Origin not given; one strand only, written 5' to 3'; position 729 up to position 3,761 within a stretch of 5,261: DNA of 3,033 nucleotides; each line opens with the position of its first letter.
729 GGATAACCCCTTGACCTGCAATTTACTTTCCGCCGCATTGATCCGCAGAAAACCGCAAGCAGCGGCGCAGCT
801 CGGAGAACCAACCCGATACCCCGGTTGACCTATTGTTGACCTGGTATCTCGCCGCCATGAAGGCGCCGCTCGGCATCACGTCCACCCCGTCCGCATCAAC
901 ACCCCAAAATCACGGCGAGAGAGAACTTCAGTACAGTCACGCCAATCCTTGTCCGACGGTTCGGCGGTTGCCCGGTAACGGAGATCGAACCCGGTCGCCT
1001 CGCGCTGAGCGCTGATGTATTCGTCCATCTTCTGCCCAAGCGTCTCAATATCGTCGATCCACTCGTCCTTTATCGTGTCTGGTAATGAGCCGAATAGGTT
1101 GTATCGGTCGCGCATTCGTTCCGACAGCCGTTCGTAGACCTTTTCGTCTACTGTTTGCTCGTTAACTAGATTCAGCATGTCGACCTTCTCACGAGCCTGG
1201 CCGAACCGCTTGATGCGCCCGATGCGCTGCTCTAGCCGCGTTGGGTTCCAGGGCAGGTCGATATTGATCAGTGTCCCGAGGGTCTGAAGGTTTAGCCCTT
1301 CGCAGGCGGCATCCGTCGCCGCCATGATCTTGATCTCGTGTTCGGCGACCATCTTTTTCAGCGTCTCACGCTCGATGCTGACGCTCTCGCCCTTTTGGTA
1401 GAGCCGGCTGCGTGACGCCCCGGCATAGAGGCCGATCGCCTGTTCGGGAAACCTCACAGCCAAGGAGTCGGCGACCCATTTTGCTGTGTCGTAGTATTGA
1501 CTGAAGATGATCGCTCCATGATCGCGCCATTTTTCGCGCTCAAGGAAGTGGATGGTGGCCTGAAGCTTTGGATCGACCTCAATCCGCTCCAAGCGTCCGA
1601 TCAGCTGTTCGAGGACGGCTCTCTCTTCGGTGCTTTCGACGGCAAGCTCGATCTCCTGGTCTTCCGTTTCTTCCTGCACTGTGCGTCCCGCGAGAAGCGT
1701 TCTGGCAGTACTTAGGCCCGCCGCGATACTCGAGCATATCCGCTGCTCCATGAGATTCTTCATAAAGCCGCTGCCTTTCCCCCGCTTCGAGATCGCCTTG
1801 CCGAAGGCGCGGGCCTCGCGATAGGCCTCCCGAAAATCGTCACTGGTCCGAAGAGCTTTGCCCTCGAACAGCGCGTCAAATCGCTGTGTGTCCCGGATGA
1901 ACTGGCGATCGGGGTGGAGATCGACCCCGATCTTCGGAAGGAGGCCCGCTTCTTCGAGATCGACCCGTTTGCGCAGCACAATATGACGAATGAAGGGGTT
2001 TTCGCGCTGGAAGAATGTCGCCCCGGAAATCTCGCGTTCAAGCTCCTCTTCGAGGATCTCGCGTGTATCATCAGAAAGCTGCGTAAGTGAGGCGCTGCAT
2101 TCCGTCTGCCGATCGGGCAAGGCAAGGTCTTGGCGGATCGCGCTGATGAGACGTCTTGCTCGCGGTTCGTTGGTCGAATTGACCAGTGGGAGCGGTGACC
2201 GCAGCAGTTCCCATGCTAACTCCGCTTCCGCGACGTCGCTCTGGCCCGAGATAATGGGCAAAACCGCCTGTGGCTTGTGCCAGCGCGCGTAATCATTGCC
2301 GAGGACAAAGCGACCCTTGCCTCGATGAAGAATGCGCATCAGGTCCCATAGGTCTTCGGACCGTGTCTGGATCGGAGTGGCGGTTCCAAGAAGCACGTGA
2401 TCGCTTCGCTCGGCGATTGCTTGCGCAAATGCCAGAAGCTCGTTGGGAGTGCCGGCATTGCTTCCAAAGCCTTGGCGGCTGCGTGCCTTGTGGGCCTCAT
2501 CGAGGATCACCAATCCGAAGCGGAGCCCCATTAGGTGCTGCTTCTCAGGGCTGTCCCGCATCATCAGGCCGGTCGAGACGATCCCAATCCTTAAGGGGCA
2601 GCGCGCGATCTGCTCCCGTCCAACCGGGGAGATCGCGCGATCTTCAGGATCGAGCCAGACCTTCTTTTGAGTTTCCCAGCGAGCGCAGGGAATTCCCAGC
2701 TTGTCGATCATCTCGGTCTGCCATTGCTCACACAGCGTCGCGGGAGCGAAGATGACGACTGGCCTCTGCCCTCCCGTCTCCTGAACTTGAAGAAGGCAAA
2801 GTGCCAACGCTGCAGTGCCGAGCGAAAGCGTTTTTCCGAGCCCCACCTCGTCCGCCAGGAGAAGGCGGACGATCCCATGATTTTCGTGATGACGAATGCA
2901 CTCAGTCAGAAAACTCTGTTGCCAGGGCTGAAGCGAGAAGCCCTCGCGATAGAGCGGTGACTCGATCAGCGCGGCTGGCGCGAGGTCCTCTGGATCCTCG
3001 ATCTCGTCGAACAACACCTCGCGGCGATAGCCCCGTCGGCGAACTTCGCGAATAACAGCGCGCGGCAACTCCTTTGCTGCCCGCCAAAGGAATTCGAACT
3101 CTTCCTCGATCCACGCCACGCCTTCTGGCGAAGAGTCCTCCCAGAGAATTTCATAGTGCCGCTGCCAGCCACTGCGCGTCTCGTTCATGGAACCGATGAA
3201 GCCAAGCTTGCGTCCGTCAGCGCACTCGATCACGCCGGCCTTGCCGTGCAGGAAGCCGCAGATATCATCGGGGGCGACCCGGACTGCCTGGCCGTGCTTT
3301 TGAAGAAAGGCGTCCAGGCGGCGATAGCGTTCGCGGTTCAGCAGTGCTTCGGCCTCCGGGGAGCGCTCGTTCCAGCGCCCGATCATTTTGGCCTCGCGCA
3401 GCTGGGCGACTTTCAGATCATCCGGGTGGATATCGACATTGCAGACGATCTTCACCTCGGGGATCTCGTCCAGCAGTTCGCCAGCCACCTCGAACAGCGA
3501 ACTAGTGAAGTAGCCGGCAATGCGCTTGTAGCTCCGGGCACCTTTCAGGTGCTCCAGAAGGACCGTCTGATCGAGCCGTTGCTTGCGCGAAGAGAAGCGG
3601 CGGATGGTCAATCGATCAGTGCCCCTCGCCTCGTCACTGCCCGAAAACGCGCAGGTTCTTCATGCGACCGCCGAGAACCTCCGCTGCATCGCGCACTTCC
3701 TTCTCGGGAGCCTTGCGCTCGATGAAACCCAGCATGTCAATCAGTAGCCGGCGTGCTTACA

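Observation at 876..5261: Methylase plus PLD-SNF2 helicase-nuclease module: candidate RM-like anti-phage system, only partly in view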

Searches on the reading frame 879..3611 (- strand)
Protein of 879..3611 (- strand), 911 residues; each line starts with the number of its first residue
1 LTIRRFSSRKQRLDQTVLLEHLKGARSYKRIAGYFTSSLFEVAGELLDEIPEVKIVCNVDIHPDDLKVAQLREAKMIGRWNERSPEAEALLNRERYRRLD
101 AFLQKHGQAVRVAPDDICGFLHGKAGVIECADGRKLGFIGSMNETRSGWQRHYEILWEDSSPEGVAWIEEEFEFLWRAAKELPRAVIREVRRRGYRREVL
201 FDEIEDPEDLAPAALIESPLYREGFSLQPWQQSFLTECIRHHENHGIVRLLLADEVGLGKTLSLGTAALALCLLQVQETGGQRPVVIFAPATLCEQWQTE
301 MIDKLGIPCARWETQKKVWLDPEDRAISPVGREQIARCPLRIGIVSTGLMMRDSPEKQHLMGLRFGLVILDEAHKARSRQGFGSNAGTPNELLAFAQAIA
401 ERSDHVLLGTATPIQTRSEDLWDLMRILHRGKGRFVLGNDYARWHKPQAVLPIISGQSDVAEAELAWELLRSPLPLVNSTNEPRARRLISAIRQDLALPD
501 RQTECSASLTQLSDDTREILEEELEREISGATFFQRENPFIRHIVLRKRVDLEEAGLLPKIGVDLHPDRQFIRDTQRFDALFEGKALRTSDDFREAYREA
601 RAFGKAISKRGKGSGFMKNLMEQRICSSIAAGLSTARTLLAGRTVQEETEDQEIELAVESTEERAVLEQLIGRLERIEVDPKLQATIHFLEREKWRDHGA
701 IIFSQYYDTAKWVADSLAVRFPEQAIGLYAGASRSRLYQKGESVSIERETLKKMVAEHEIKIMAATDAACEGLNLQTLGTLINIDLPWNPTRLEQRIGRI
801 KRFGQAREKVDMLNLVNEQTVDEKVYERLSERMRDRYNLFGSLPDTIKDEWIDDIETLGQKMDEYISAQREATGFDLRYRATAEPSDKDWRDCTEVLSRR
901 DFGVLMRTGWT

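Call 5: search_protein_families(library=pfam, proteins=[window:879-3611:-], max_evalue=0.01)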
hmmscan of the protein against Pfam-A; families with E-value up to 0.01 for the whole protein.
window:879-3611:- (911 aa): 5 families
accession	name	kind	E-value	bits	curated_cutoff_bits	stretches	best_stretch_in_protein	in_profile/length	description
PF00271.37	Helicase_C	-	2.9e-14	53.7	23.5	1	682-804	2-110/110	Helicase conserved C-terminal domain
PF00176.29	SNF2-rel_dom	-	3e-14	53.2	24.9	1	244-432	14-182/290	SNF2-related domain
PF13091.12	PLDc_2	-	4e-11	43.3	27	1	19-176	2-132/132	PLD-like domain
PF04851.21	ResIII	-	4.9e-08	33.5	22.5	1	226-414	3-163/164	Type III restriction enzyme, res subunit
PF00270.35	DEAD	-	9.5e-06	25.9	26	1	250-416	17-163/167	DEAD/DEAH box helicase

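Call 6: search_protein_families(library=padloc, proteins=[window:879-3611:-], max_evalue=0.01)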
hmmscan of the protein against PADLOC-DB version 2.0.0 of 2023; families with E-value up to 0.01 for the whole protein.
window:879-3611:- (911 aa): 47 families (the best 25 are shown)
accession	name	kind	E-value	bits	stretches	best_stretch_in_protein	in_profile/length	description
PDLC02193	PLD_Helicase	-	0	1399.1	1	1-910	1-905/905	-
PDLC02621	DrmD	-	1.3e-43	147.5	2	655-834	472-661/1040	DrmD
PDLC02619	DrmD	-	6.9e-38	128.3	2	757-841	487-571/872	DrmD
PDLC00659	HmaA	-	2.7e-37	126.2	2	700-834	515-640/1176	SNF2 helicase / DEAD-box helicase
PDLC02623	DrmD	-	2.8e-34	116.1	2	365-843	240-663/1040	DrmD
PDLC02500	BrxHI|BrxHII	-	1.2e-33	114.8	2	748-841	519-610/933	BrxHI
PDLC02572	DrmA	-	4.9e-31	105.5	2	658-820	473-638/1043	DrmA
PDLC02843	DpdE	-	1.6e-28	97.2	2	650-840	524-704/1091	DpdE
PDLC02504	BrxHI|BrxHII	-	1.9e-28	96.9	2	660-856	445-631/971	BrxHII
PDLC02632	DrmD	-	9.3e-28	95.1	2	660-824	478-645/662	DrmD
PDLC02620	DrmD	-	3.7e-27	92.7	2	749-860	524-635/1060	DrmD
PDLC02633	DrmD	-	2.1e-25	86.8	2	692-817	521-642/839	DrmD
PDLC02707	PbeA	-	2.8e-25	87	1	5-379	10-393/672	PbeA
PDLC02840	DpdE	-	1.1e-24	84.8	2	662-823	522-673/1091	DpdE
PDLC02634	DrmD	-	2.3e-24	83.2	2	663-843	439-619/900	DrmD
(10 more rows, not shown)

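Call 7: search_protein_families(library=ncbifam, proteins=[window:879-3611:-], max_evalue=0.01)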
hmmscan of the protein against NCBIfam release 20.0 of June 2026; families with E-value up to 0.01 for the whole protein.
window:879-3611:- (911 aa): 21 families
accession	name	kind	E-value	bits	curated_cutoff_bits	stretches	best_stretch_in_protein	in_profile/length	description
NF042964.1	phospholipD_antiphage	equivalog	0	1213.2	1100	1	1-910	1-895/895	phospholipase D-like domain-containing anti-phage protein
NF038317.1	DISARM_DrmD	equivalog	1.5e-53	182.4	610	2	658-866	460-676/1021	DISARM system SNF2-like helicase DrmD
NF038318.1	DISARM_DrmD_b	equivalog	1.5e-37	129.2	950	2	757-841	484-568/868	DISARM system SNF2-like helicase DrmD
NF041062.1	DpdE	equivalog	1.4e-36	125.9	500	2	591-841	446-677/1048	protein DpdE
NF003426.0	PRK04914.1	equivalog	4.4e-30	104.6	576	2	248-429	171-332/959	RNA polymerase-associated protein RapA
NF058637.1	helic_SCO1167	equivalog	2.6e-13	48.9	1200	2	696-831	778-901/932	SCO1167/SCO6262 family helicase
NF053675.1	pilus_reg_Snf2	equivalog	6.3e-12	44.4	1100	1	741-827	909-995/1029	pilus expression-regulating Snf2 family helicase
NF008744.0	PRK11776.1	equivalog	5.8e-09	35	524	1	647-818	197-351/460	ATP-dependent RNA helicase DbpA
NF041790.1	anti-phage_ZorD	equivalog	1.9e-08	32.8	1500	1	242-301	599-654/1035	type I Zorya anti-phage system protein ZorD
NF010337.0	PRK13766.1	equivalog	9.8e-08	30.6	610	1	667-838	333-499/781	Hef nuclease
NF053711.1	RNA_heli_RhlE1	exception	1.4e-07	30.6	750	1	686-822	235-354/434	RNA helicase RhlE1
NF008394.0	PRK11192.1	equivalog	1.8e-07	30.3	507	1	659-829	213-366/441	ATP-dependent RNA helicase SrmB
NF053631.1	RNA_helic_CshA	equivalog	2e-06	27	646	1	748-817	276-345/434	degradosome RNA helicase CshA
TIGR04095.1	dnd_restrict_1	equivalog_domain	2.8e-05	23.3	600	1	226-379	8-148/451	DNA phosphorothioation system restriction enzyme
NF007882.0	PRK10590.1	equivalog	2.8e-05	23.2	743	1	757-852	293-387/456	ATP-dependent RNA helicase RhlE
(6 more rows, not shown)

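Call 8: find_encoding_contigs(protein=window:879-3611:-, flank=10000, max_places=10)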
Protein window:879-3611:- (911 aa): no gene with exactly this product is on record in the collection.

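Call 17: find_related_loci(query=window:879-3611:-, collection=genome_contigs, flank=10000)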
Query window:879-3611:- (911 aa) in genome_contigs; peptide patterns used: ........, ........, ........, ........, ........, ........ (x = any residue, [..] = any of these).
280 stretches matched a pattern; 218 encode a relative of the query (tblastn E <= 1e-3); the best 80 are kept; 80 distinct loci.
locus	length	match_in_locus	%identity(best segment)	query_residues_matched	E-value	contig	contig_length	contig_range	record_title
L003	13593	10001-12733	88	1-911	0e+0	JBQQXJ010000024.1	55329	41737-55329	Antarctobacter jejuensis strain KCTC 42009 Contig24, whole genome shotgun sequence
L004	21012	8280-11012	88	1-911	0e+0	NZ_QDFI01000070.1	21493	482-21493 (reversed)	Meridianimarinicoccus zhengii strain LMIT002 Scaffold70, whole genome shotgun sequence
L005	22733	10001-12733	87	1-911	0e+0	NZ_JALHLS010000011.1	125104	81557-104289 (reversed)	MAG: Hyphomonas sp. isolate Bin_23_5 c_000000000940, whole genome shotgun sequence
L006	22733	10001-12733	87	1-911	0e+0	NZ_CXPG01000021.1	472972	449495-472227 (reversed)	Jannaschia rubra strain CECT 5088, whole genome shotgun sequence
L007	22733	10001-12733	88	1-911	0e+0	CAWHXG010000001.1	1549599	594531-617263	MAG: uncultured Alphaproteobacteria bacterium isolate MFD03250.bin.2.30 genome assembly, contig: contig_13535, whole gen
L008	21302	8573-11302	89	1-910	0e+0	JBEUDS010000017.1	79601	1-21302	Sphingosinicellaceae bacterium M-36 strain M36 Scaffold17, whole genome shotgun sequence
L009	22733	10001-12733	88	1-911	0e+0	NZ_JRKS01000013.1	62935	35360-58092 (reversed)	Paracoccus sphaerophysae strain HAMBI 3106 Contig_13, whole genome shotgun sequence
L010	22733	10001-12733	83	1-911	0e+0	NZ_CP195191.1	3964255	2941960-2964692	Thioclava sp. FR2 chromosome, complete genome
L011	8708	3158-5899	80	1-910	0e+0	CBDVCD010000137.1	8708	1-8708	MAG TPA_asm: uncultured Gammaproteobacteria bacterium isolate SRR22302365_binner13_Refined_117 genome assembly, contig:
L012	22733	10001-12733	79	1-911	0e+0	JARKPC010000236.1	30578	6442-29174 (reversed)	MAG: Propionivibrio sp. isolate D159_maxbin.023 k141_15899, whole genome shotgun sequence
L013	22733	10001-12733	79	1-911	0e+0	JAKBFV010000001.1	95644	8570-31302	MAG: Proteobacteria bacterium isolate BP9.bin92 NODE_303_length_95644_cov_3.041699, whole genome shotgun sequence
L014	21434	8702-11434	79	1-911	0e+0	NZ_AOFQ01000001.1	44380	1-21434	Stutzerimonas chloritidismutans AW-1 Scaffold_10_Contig_1, whole genome shotgun sequence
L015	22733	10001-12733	79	1-911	0e+0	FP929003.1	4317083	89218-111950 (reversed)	Candidatus Nitrospira defluvii chromosome, complete genome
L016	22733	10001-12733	79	1-911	0e+0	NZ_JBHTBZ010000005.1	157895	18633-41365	Hydrogenophaga defluvii strain CCUG 53903 GCM70025276_10, whole genome shotgun sequence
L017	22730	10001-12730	81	1-910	0e+0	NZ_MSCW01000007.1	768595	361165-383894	Marinobacter lutaoensis strain T5054 DSM17466_contig_7, whole genome shotgun sequence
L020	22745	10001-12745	79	1-911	0e+0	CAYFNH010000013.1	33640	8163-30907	MAG TPA_asm: uncultured Piscirickettsiaceae bacterium isolate ERP019367_co1_36 genome assembly, contig: NODE_1287_length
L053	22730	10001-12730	76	1-910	0e+0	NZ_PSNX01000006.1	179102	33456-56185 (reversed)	Caldimonas caldifontis strain BCRC 80649 scaffold6.1_size179102, whole genome shotgun sequence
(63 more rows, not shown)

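Call 35: search_solved_structures(query=window:879-3611:-, max_evalue=0.001)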
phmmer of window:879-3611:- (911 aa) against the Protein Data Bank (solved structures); distinct sequences matched with E-value up to 0.001: 72 (the best 60 are shown).
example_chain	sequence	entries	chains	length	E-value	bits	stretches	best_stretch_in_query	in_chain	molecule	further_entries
8so8_A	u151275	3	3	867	1e-21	80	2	233-431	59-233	RNA polymerase-associated protein RapA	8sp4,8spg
6bog_A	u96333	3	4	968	1.6e-21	79.3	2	233-431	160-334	RNA polymerase-associated protein RapA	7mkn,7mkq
7m8e_F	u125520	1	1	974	1.6e-21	79.3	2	233-431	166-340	RNA polymerase-associated protein RapA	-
4s20_K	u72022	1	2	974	1.9e-21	79.1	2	233-431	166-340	RNA polymerase-associated protein RapA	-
8t0l_F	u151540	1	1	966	1e-20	76.6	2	230-431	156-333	RNA polymerase-associated protein RapA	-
6jyl_K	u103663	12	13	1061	1.7e-14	56.1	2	196-428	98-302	ISWI chromatin-remodeling complex ATPase ISW1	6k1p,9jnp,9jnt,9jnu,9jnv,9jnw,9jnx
6iro_L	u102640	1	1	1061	1.7e-14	56.1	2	196-428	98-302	ISWI chromatin-remodeling complex ATPase ISW1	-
7x3t_V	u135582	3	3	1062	1.7e-14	56.1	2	196-428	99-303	ISWI chromatin-remodeling complex ATPase ISW1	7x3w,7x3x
9lj2_K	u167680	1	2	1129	2e-14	55.8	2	196-428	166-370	ISWI chromatin-remodeling complex ATPase ISW1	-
6pwf_K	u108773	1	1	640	1.1e-11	46.8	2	763-834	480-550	chromatin remodeling factor ISWI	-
5jxr_A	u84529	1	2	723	1.6e-11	46.3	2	192-428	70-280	Chromatin-remodeling complex ATPase-like protein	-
6hts_G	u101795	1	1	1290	1.3e-10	43.2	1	746-855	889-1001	Chromatin-remodeling ATPase INO80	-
7zi4_G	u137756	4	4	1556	2.2e-10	42.5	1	746-855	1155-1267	Chromatin-remodeling ATPase INO80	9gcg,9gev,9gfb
5hzr_A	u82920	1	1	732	2.8e-10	42.1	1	762-830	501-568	SNF2-family ATP dependent chromatin remodeling factor like protein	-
1z3i_X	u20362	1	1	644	3.3e-10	41.9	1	212-505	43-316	similar to RAD54-like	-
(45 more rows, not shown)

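Call 49: search_protein_families(library=pfam, proteins=[L010:166-741:+, L010:836-1474:+, L010:1617-2852:+, L010:3128-6313:+, L010:6323-6955:+, L010:6952-9978:+, L010:12994-13578:+, L010:13882-16830:+], max_evalue=0.001)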
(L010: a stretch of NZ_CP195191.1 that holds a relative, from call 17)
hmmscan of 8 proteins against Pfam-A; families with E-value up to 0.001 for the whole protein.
L010:166-741:+ (191 aa): 0 families

L010:836-1474:+ (212 aa): 0 families

L010:1617-2852:+ (411 aa): 4 families
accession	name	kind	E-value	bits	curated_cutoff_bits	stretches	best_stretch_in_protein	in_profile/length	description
PF00589.27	Phage_integrase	-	1.9e-20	73.8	27.1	1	222-384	2-168/172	Phage integrase family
PF13356.12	Arm-DNA-bind_3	-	1.3e-16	60.9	27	1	5-92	1-83/83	Arm DNA-binding domain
PF22022.2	Phage_int_M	-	9.9e-08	32.6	27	1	99-156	2-60/96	Phage integrase central domain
PF14659.12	Phage_int_SAM_3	-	0.00021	21.9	22.6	1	97-152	1-56/58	Phage integrase, N-terminal SAM-like domain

L010:3128-6313:+ (1061 aa): 3 families
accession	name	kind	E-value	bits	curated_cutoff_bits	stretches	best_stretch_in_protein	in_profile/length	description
PF04465.17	DUF499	-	5.5e-24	84.5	23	1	150-397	53-297/1024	Protein of unknown function (DUF499)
PF13287.12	Fn3_assoc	-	4.4e-07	30.4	23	1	878-922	1-48/59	Fn3 associated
PF13290.12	CHB_HEX_C_1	-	3.8e-05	24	22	1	875-921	9-56/67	Chitobiase/beta-hexosaminidase C-terminal domain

L010:6323-6955:+ (210 aa): 1 family
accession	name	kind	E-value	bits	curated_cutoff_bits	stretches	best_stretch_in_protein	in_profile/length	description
PF12635.12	DUF3780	-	1.2e-76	257.1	27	1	22-200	3-181/184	Protein of unknown function (DUF3780)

L010:6952-9978:+ (1008 aa): 1 family
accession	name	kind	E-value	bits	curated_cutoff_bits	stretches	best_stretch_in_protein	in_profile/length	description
PF06634.17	DUF1156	-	2.6e-18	66.4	24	1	19-81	1-72/73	Protein of unknown function (DUF1156)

L010:12994-13578:+ (194 aa): 0 families

L010:13882-16830:+ (982 aa): 8 families
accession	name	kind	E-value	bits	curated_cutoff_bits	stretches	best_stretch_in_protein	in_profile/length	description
PF00580.27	UvrD-helicase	-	4.3e-44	151.7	23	1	202-650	1-270/271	UvrD/REP helicase N-terminal domain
PF13245.12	AAA_19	-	1.6e-20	74.1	25.1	1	211-635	8-133/134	AAA domain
PF13361.12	UvrD_C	-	2.2e-13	50.8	25.6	1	764-838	286-348/350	UvrD-like helicase C-terminal domain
PF01396.24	Zn_ribbon_Top1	-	4.8e-09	36.3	32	1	931-964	3-35/39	Topoisomerase DNA binding C4 zinc finger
PF13538.12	UvrD_C_2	-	9.3e-09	35.5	27.4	0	809-835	24-51/52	UvrD-like helicase C-terminal domain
PF13604.12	AAA_30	-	5e-07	30.1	27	1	213-270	16-70/191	AAA domain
PF12462.13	Helicase_IV_N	-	0.00012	22.5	24.5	1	24-124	20-120/163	DNA helicase IV / RNA helicase N terminal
PF01443.25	Viral_helicase1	-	0.00081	19.7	21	0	763-836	175-227/228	Viral superfamily 1 RNA helicase core domain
